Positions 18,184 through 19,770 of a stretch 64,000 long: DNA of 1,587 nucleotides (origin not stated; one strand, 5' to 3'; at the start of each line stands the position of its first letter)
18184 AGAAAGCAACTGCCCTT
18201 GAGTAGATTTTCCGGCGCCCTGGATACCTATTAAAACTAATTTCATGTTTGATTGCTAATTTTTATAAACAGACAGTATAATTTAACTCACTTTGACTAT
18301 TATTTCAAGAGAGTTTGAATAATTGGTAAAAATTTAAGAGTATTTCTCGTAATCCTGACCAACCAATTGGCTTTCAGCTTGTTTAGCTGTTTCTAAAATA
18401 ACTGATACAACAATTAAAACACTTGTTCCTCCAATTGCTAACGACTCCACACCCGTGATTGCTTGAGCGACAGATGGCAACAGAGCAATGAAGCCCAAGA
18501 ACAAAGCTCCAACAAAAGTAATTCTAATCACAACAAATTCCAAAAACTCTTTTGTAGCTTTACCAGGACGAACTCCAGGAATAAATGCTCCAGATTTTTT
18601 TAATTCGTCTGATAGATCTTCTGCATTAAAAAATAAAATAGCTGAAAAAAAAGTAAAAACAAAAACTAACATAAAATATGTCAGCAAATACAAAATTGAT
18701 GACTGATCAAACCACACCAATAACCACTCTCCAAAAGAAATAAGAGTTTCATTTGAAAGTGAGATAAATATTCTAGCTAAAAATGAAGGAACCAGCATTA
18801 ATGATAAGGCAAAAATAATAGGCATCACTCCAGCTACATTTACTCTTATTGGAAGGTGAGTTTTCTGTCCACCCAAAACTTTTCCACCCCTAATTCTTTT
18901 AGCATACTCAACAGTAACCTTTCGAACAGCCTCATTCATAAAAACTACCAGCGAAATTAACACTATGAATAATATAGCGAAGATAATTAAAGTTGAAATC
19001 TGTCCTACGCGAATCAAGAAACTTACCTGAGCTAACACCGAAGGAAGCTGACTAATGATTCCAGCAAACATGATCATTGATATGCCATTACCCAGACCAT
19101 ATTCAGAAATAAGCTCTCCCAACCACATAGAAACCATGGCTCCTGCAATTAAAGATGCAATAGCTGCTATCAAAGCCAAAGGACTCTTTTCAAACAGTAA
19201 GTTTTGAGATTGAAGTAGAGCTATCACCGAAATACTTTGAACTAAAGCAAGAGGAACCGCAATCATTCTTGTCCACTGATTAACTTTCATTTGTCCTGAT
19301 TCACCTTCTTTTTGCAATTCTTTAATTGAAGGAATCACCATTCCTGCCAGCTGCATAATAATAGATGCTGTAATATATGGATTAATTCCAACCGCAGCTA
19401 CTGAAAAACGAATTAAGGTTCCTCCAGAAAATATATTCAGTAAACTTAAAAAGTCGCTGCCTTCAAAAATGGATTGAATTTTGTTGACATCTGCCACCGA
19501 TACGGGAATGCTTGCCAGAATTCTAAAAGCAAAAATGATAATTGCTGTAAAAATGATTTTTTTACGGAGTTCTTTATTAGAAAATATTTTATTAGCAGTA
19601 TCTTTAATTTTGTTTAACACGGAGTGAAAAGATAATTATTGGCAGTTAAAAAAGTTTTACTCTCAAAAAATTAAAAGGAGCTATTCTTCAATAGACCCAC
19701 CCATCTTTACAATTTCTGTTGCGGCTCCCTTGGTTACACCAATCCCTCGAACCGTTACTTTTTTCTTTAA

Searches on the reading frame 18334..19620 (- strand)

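Call 13: search_protein_families(library=pfam, proteins=[window:18334-19620:-], max_evalue=0.001)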
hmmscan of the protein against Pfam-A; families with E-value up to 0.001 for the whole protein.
window:18334-19620:- (428 aa): 1 family
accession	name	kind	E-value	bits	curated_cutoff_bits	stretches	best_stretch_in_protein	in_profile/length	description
PF00344.25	SecY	-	2.2e-96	323.3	32.2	1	73-411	1-305/306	SecY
